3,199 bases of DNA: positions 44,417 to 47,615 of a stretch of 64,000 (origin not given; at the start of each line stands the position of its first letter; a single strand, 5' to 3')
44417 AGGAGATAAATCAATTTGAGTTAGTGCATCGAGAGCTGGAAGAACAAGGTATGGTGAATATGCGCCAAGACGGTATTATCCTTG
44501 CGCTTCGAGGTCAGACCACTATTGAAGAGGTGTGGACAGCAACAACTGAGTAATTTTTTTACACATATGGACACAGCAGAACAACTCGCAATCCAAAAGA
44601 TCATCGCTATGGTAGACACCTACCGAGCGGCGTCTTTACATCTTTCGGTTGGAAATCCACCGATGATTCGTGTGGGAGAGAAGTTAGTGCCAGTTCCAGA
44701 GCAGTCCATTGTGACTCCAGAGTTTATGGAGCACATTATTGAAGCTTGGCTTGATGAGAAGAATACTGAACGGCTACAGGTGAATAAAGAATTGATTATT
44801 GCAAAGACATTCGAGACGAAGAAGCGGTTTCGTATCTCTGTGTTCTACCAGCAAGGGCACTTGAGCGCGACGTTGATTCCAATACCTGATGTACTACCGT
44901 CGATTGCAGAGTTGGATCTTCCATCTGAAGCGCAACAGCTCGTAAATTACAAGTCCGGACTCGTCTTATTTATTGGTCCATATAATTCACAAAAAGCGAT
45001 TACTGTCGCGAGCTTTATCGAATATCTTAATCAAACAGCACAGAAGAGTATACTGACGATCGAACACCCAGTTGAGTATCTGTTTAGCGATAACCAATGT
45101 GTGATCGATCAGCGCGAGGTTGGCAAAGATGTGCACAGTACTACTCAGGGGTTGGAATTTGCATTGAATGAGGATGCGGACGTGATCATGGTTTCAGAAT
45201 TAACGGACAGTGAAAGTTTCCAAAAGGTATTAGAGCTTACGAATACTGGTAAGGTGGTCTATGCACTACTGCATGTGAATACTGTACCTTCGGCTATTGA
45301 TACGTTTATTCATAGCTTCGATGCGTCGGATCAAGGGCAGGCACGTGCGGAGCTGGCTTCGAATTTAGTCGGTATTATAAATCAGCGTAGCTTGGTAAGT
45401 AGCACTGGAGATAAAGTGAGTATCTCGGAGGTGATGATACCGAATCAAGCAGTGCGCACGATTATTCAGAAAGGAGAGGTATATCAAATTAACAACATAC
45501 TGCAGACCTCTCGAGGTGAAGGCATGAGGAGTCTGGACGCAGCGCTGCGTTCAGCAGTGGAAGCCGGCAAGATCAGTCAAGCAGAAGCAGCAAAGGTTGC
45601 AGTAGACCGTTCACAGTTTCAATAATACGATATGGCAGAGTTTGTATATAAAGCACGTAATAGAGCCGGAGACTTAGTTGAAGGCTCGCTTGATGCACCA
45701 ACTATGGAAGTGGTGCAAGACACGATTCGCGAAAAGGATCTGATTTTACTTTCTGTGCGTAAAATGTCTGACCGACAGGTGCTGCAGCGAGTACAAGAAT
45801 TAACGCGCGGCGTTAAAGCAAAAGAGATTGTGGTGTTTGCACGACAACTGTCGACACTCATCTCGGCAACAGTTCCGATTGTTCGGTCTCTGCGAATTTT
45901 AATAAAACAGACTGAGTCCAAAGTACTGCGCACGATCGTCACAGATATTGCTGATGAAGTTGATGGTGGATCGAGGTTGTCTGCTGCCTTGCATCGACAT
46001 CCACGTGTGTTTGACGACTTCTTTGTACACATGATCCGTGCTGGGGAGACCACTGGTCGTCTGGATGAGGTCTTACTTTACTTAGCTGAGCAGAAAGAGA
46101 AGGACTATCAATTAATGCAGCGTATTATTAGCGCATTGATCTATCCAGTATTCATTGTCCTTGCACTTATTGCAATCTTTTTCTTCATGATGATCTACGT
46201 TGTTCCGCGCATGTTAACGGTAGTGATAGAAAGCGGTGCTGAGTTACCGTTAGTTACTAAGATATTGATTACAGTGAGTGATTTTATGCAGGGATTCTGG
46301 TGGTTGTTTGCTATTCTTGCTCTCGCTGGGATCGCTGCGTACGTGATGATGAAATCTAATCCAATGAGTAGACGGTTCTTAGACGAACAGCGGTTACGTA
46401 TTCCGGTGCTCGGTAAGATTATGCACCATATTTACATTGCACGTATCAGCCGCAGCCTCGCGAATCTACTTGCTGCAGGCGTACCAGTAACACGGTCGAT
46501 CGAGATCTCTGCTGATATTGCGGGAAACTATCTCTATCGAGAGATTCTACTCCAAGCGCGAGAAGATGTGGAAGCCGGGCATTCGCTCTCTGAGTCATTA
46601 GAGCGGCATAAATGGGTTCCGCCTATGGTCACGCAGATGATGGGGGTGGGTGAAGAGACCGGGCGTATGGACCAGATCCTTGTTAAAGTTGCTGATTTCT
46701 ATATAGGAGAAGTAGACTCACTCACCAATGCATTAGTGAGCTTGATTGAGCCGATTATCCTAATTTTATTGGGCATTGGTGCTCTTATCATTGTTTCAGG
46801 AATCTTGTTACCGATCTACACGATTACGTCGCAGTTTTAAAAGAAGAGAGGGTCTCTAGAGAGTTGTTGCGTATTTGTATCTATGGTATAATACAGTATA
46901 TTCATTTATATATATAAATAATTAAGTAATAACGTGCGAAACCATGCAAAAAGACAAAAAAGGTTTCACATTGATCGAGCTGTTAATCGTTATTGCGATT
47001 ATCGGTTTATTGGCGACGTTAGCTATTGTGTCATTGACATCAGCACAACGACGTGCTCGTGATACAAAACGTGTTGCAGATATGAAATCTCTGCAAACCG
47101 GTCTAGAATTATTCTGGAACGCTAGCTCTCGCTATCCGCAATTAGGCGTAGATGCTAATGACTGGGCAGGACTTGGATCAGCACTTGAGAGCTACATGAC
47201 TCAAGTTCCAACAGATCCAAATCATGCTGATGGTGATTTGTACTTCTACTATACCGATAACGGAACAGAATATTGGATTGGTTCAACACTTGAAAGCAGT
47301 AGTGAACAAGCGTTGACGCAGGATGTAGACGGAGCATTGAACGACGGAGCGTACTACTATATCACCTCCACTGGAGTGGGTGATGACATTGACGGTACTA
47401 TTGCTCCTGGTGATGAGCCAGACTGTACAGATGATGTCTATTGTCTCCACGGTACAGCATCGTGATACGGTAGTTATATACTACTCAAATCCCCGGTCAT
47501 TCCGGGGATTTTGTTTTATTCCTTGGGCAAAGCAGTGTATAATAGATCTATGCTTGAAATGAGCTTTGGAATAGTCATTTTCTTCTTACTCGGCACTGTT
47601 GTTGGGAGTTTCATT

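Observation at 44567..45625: PilT-like ATPase with degraded catalytic motifs inside an otherwise intact type IV pilus operon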

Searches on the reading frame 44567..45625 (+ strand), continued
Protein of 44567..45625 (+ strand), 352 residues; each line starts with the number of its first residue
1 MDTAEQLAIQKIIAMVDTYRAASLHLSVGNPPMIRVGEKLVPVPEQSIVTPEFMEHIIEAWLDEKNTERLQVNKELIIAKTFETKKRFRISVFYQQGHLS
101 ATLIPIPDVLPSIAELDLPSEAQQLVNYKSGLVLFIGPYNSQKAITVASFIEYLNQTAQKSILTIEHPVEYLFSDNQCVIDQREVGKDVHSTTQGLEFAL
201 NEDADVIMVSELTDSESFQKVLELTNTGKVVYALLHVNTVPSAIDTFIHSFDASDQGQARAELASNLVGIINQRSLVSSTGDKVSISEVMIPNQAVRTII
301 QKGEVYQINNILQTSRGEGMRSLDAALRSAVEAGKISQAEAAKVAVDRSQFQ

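Call 22: find_encoding_contigs(protein=P0035, flank=10000, max_places=1)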
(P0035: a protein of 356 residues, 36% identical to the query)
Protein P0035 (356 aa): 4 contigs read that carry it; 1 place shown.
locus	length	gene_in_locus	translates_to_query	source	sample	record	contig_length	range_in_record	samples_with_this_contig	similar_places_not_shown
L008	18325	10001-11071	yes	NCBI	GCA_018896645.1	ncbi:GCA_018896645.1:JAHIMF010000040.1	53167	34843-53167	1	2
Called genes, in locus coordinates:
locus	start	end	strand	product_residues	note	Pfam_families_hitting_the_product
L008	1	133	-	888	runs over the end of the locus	PF02861:Clp_N, PF13191:AAA_16, PF23569:NBD_SMAX1 (weak), PF00004:AAA, PF17871:AAA_lid_9, PF07724:AAA_2, PF07728:AAA_5, PF10431:ClpB_D2-small, +8 more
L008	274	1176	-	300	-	-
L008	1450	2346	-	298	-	PF01435:Peptidase_M48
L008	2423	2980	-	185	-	PF04011:LemA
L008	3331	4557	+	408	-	PF11104:PilM_2, PF06723:MreB_Mbl, PF14450:FtsA, PF11104:PilM_2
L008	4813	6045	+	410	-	-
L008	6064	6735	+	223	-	PF04350:PilO (faint)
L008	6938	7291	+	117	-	-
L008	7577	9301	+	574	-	PF05157:MshEN, PF00437:T2SSE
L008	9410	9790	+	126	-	PF00072:Response_reg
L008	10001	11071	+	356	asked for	PF00437:T2SSE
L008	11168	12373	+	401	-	PF28597:T2SSF_N, PF00482:T2SSF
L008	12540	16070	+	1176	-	PF12708:Pect-lyase_RHGA_epim (weak), PF05048:NosD, PF13229:Beta_helix, PF05048:NosD, PF12708:Pect-lyase_RHGA_epim, PF05048:NosD, PF13229:Beta_helix, PF05048:NosD, +1 more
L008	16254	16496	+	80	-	-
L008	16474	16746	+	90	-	-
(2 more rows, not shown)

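Call 26: search_protein_representatives(alignment_id=A1)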
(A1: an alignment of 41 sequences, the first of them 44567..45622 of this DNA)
Query: 41 sequences, 356 profile positions. Proteins with E-value up to 0.001 (for the whole library): 47982; up to 1e-10: 30136; up to 1e-30: 8482. The best 150 are listed.
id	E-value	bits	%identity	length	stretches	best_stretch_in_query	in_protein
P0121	4.0e-181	618.1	-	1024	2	3-352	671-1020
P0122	2.1e-166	569.7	-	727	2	6-350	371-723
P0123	1.3e-163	560.5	-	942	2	9-351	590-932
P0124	3.8e-161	552.4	-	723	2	9-353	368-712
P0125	3.7e-158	542.5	-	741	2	6-351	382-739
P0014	1.8e-156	537.0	-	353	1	1-351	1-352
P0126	6.2e-153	525.4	-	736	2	4-352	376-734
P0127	9.8e-152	521.4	-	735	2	6-340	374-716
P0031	4.6e-140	483.0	-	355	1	1-354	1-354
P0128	3.0e-138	477.1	-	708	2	10-349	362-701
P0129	4.7e-134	463.3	-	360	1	1-354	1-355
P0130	6.3e-134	462.8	-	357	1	1-354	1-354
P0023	4.3e-132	456.8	-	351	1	1-351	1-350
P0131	1.2e-130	452.0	-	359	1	3-355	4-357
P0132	1.4e-127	442.0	-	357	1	1-356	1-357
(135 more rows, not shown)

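Call 30: predict_structure(alignment_id=A2)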
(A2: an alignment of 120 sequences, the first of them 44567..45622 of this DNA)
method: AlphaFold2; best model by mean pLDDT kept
length: 352 residues; sequences in the alignment: 120
mean_pLDDT: 93.3   pTM: 0.90
mean pLDDT of the five models: 93.3, 93.2, 93.2, 92.2, 91.3
residues with pLDDT >= 90: 291; 70-90: 57; 50-70: 4; < 50: 0
segments of 3 or more residues with pLDDT < 50: none
pLDDT, mean of each block of 10 residues (from residue 1): 83 90 95 92 94 94 93 95 92 96 94 91 95 94 95 98 97 97 95 96 97 94 97 96 97 97 98 90 90 95 93 79 92 92 85 79
secondary structure, 60 per line:
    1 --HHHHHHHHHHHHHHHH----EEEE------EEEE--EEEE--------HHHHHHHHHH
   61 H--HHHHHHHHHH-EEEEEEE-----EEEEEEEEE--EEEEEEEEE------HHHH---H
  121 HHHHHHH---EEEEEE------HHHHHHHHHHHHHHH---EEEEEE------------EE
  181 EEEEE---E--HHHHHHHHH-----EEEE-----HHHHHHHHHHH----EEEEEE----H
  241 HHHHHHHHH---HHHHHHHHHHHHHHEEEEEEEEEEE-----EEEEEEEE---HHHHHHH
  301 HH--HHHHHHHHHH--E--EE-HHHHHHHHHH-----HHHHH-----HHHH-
elements in order: H3-18 E23-26 E33-36 E39-42 H51-61 H64-73 E75-81 E87-95 E98-106 H113-116 H120-127 E131-136 H143-157 E161-166 E179-185 H192-200 E206-209 H215-225 E230-235 H240-249 H253-266 E267-277 E283-290 H294-302 H305-314 H323-332 H338-342 H348-351

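Call 31: find_related_loci(query=A1, collection=genome_contigs, flank=10000)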
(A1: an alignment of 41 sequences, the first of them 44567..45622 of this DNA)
Query A1 (352 aa) in genome_contigs; peptide patterns used: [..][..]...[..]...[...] (x = any residue, [..] = any of these).
600 stretches matched a pattern (row limit reached: there are more); 537 encode a relative of the query (tblastn E <= 1e-3); the best 80 are kept; 80 distinct loci.
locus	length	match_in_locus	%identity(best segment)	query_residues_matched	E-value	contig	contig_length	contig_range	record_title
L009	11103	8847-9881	54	1-344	2e-128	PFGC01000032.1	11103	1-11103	MAG: Candidatus Kerfeldbacteria bacterium CG15_BIG_FIL_POST_REV_8_21_14_020_45_12 CG15_8_21_14_0.20_scaffold_2228_c, who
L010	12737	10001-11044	41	1-348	6e-85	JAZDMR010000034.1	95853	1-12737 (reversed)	MAG: bacterium isolate MEGAHIT-group-0.67 k141_18928260, whole genome shotgun sequence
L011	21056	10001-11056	40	1-352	6e-85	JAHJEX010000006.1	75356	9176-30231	MAG: Patescibacteria group bacterium isolate Modern_marine_glass_biofilm.mb.144 Modern_marine_gla.mb.144_k141_60088, who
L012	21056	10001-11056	39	1-352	4e-83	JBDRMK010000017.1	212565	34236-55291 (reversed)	MAG: Patescibacteria group bacterium isolate MEGAHIT-group-1.828 k141_1234608, whole genome shotgun sequence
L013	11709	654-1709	37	1-352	2e-79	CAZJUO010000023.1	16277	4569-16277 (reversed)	MAG TPA_asm: uncultured Gammaproteobacteria bacterium isolate SRP141376_co4_277 genome assembly, contig: NODE_6112_lengt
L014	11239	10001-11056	39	1-352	5e-79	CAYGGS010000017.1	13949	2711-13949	MAG TPA_asm: uncultured Gammaproteobacteria bacterium isolate ERP113451_co2_34 genome assembly, contig: NODE_3081_length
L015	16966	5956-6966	38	1-337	1e-78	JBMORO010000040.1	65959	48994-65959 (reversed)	MAG: Patescibacteria group bacterium isolate Betzabe_MAG182 MAG182_40, whole genome shotgun sequence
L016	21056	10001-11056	36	1-352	6e-78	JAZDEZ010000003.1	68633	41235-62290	MAG: Patescibacteria group bacterium isolate MEGAHIT-group-0.176 k141_6579803, whole genome shotgun sequence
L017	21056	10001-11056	37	1-352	7e-77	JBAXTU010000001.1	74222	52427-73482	MAG: bacterium isolate ELA643 MAG643_1, whole genome shotgun sequence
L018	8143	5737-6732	39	21-352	2e-74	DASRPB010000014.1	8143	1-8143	MAG TPA_asm: Candidatus Paceibacterota bacterium isolate SMAG_U10283 k141_11361, whole genome shotgun sequence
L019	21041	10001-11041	37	1-347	3e-74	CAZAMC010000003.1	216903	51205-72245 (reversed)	MAG TPA_asm: uncultured Gammaproteobacteria bacterium isolate SRP173033_co2_64 genome assembly, contig: NODE_11_length_2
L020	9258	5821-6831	36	1-337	6e-74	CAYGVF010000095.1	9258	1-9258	MAG TPA_asm: uncultured Candidatus Saccharibacteria bacterium isolate ERP119294_co2_523 genome assembly, contig: k141_43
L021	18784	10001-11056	37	1-352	2e-73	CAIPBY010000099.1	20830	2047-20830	MAG: Candidatus Buchananbacteria bacterium isolate MJ120702A_bin-902 genome assembly, contig: bin-902:099/101, whole gen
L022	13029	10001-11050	37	1-352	3e-73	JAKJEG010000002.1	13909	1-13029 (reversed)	MAG: Patescibacteria group bacterium isolate UR.bin241 UR_contig_12013, whole genome shotgun sequence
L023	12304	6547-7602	37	1-352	2e-72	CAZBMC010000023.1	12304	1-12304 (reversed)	MAG TPA_asm: uncultured Gammaproteobacteria bacterium isolate SRP329715_co1_47 genome assembly, contig: NODE_7837_length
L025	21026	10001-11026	36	5-348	1e-71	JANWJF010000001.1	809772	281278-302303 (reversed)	MAG: Candidatus Saccharimonadia bacterium isolate CRAIB_MAG60 c_000000093432, whole genome shotgun sequence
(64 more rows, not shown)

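Call 36: find_encoding_contigs(protein=P0001, flank=10000, max_places=2)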
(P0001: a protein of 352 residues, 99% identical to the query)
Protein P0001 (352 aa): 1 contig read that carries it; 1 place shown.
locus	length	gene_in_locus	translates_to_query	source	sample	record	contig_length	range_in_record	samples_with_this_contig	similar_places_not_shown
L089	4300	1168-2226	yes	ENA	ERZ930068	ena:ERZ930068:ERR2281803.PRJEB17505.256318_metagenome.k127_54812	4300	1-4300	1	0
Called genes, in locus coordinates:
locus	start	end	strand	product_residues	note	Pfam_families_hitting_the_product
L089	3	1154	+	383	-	?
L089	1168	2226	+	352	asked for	PF00437:T2SSE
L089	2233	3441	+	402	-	PF28597:T2SSF_N, PF00482:T2SSF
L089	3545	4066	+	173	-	PF07963:N_methyl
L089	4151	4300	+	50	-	?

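Call 49: fold_search(model_id=the predicted structure, library=pdb)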
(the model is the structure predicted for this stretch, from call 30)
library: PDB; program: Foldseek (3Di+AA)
matches with E <= 10: 1811; with E <= 0.001: 332
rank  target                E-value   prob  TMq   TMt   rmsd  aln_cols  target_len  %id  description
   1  6ok2_A                1.8e-39  1.00  0.90  0.90   2.4       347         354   30  PilT4 from Geobacter metallireducens bound to ADP: C3ocococ conformation (released 2019-11-20)
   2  6ojy_D                6.2e-39  1.00  0.90  0.90   2.3       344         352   30  Methylated PilT4 from Geobacter metallireducens bound to sulfate: C3ocococ conformation (released 2019-11-20)
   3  6ojy_B                6.9e-39  1.00  0.92  0.91   2.0       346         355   30  Methylated PilT4 from Geobacter metallireducens bound to sulfate: C3ocococ conformation (released 2019-11-20)
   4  6ojz_D                1.9e-38  1.00  0.79  0.77   4.1       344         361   30  PilT4 from Geobacter metallireducens bound to ADP with partial occupancy: C3ocococ conformation (released 2019-11-20)
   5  6okv_B                2.0e-38  1.00  0.90  0.90   2.4       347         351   30  PilT4 from Geobacter metallireducens bound to AMP-PNP: C2ccocco conformation (released 2019-11-20)
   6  6okv_D                2.7e-38  1.00  0.92  0.91   1.8       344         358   30  PilT4 from Geobacter metallireducens bound to AMP-PNP: C2ccocco conformation (released 2019-11-20)
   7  6ok2_D                3.1e-38  1.00  0.80  0.78   3.9       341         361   31  PilT4 from Geobacter metallireducens bound to ADP: C3ocococ conformation (released 2019-11-20)
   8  6ojy_E                4.7e-38  1.00  0.88  0.87   2.7       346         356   30  Methylated PilT4 from Geobacter metallireducens bound to sulfate: C3ocococ conformation (released 2019-11-20)
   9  6ojy_A                4.7e-38  1.00  0.85  0.85   3.0       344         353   30  Methylated PilT4 from Geobacter metallireducens bound to sulfate: C3ocococ conformation (released 2019-11-20)
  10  6ojy_F                5.2e-38  1.00  0.92  0.92   2.0       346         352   30  Methylated PilT4 from Geobacter metallireducens bound to sulfate: C3ocococ conformation (released 2019-11-20)
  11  6ojz_C                5.2e-38  1.00  0.88  0.88   2.8       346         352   30  PilT4 from Geobacter metallireducens bound to ADP with partial occupancy: C3ocococ conformation (released 2019-11-20)
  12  6ok2_F                5.9e-38  1.00  0.89  0.89   2.5       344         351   30  PilT4 from Geobacter metallireducens bound to ADP: C3ocococ conformation (released 2019-11-20)
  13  6ojy_C                5.9e-38  1.00  0.89  0.88   2.6       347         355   30  Methylated PilT4 from Geobacter metallireducens bound to sulfate: C3ocococ conformation (released 2019-11-20)
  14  6ojx_A                7.1e-38  1.00  0.92  0.92   1.8       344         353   30  PilT4 from Geobacter metallireducens bound to ATP (released 2019-11-20)
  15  6ojx_B                8.4e-38  1.00  0.92  0.91   1.9       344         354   30  PilT4 from Geobacter metallireducens bound to ATP (released 2019-11-20)
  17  9n32_A                4.2e-37  1.00  0.82  0.83   3.5       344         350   28  PilU from Pseudomonas aeruginosa: C3ocococ conformation (released 2025-12-10)
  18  9n32_C                5.0e-37  1.00  0.82  0.83   3.7       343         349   28  PilU from Pseudomonas aeruginosa: C3ocococ conformation (released 2025-12-10)
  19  9n32_B                5.3e-37  1.00  0.84  0.84   3.3       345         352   28  PilU from Pseudomonas aeruginosa: C3ocococ conformation (released 2025-12-10)
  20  9n32_D                5.7e-37  1.00  0.81  0.81   4.0       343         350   28  PilU from Pseudomonas aeruginosa: C3ocococ conformation (released 2025-12-10)
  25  2ewv                  1.9e-35  1.00  0.82  0.84   3.2       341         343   32  Crystal Structure of the Pilus Retraction Motor PilT and Bound ADP (released 2006-11-21)
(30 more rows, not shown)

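Call 65: find_encoding_contigs(protein=P0118, flank=10000, max_places=1)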
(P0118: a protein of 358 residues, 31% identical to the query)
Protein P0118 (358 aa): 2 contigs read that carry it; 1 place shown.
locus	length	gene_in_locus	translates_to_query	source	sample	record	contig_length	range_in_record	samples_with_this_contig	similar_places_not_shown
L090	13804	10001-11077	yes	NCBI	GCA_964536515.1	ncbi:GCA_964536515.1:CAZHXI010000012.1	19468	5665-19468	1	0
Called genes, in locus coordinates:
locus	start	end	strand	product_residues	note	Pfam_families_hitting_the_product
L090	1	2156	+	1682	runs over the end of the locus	PF27237:AF_1625_C (faint), PF00041:fn3 (weak), PF16656:Pur_ac_phosph_N (faint), PF00041:fn3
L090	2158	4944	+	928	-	PF00041:fn3 (faint), PF25788:Ig_Rha78A_N (faint)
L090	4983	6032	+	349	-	PF11104:PilM_2, PF06723:MreB_Mbl (weak), PF14450:FtsA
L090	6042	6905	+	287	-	-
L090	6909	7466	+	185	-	-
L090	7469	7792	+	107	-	-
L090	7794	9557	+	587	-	PF05157:MshEN, PF00437:T2SSE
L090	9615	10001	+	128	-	PF00072:Response_reg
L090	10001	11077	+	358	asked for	PF00437:T2SSE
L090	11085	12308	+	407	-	PF28597:T2SSF_N, PF00482:T2SSF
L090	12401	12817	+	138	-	PF07963:N_methyl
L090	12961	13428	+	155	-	PF07963:N_methyl (weak)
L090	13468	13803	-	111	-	?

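Call 66: find_encoding_contigs(protein=P0046, flank=10000, max_places=1)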
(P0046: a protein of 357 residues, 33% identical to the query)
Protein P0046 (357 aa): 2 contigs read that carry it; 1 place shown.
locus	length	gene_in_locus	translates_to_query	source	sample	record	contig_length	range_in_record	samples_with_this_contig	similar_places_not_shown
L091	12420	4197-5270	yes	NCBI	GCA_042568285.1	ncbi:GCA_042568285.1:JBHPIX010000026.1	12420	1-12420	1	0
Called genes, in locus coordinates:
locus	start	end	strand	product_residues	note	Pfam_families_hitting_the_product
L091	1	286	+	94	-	?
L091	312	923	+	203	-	-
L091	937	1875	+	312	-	-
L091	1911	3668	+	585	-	PF05157:MshEN, PF00437:T2SSE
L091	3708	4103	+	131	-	PF00072:Response_reg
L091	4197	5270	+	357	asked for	PF00437:T2SSE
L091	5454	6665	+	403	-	PF28597:T2SSF_N, PF00482:T2SSF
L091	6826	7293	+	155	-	PF07963:N_methyl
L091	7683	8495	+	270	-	PF06750:A24_N_bact, PF01478:Peptidase_A24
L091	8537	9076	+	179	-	-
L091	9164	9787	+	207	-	-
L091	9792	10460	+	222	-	-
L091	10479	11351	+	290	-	PF00398:RrnaAD, PF08241:Methyltransf_11 (faint), PF13649:Methyltransf_25 (weak)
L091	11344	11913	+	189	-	-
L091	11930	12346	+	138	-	-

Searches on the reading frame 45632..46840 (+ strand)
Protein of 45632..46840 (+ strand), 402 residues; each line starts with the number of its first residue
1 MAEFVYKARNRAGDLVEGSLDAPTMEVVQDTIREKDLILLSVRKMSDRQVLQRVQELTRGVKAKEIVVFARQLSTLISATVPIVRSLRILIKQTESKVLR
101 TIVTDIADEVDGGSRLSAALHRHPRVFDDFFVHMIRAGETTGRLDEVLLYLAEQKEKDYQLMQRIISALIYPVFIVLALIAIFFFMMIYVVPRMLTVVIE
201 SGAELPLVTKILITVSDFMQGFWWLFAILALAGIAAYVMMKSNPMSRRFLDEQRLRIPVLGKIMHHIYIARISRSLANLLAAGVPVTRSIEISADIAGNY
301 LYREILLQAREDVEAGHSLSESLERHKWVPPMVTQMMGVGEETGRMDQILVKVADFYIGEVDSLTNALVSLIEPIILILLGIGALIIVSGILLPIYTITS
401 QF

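Call 3: search_protein_families(library=pfam, proteins=[window:45632-46840:+], max_evalue=0.01)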
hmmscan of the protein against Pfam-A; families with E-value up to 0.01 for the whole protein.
window:45632-46840:+ (402 aa): 2 families
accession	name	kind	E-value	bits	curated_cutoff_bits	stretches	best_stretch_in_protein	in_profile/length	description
PF00482.28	T2SSF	-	1.7e-60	202.9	25.2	2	69-192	1-125/125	Type II secretion system (T2SS), protein F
PF19865.4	DUF6338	-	0.0016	18.5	26.5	1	157-248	32-108/205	Family of unknown function (DUF6338)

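Call 4: search_protein_families(library=ncbifam, proteins=[window:45632-46840:+], max_evalue=0.01)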
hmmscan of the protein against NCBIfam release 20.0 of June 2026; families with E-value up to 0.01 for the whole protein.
window:45632-46840:+ (402 aa): 7 families
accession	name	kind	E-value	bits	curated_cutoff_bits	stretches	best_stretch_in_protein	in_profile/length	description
NF052607.1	T4PiliAsmPilCThrm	equivalog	3.2e-102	342.7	700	1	1-401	1-403/406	type IV pilus assembly protein PilC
TIGR02120.1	GspF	equivalog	2.4e-99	333.3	424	1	4-400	1-399/401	type II secretion system inner membrane protein GspF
NF052606.1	T4PiliAsmPilCMyx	equivalog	3.2e-84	283.2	700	1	2-400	20-416/419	type IV pilus assembly protein PilC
NF047826.1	T3SSXpsF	equivalog_domain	8e-73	245.5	650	1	1-400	1-402/405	type II secretion system protein XpsF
NF007861.0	PRK10573.1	equivalog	1.2e-71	241.9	401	1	4-398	7-394/401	protein transport protein HofC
NF041012.2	T4P_ComGB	equivalog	5.1e-41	141.1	240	2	142-398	75-330/332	competence type IV pilus assembly protein ComGB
NF033466.0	blaRCP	exception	0.0043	16.3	600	1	247-365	68-185/293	RCP family class A beta-lactamase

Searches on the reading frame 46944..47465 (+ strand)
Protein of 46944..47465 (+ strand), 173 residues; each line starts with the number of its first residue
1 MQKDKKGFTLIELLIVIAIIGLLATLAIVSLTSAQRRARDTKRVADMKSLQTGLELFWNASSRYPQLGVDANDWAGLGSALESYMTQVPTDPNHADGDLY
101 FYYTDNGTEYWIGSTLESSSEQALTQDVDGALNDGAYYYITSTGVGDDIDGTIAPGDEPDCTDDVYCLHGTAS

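Call 3: search_protein_families(library=pfam, proteins=[window:46944-47465:+], max_evalue=0.01)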
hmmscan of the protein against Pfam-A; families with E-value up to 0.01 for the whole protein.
window:46944-47465:+ (173 aa): 1 family
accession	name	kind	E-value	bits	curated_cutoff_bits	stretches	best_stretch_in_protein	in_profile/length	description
PF07963.17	N_methyl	-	1.5e-09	37.5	21.2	1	3-27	2-26/27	Prokaryotic N-terminal methylation motif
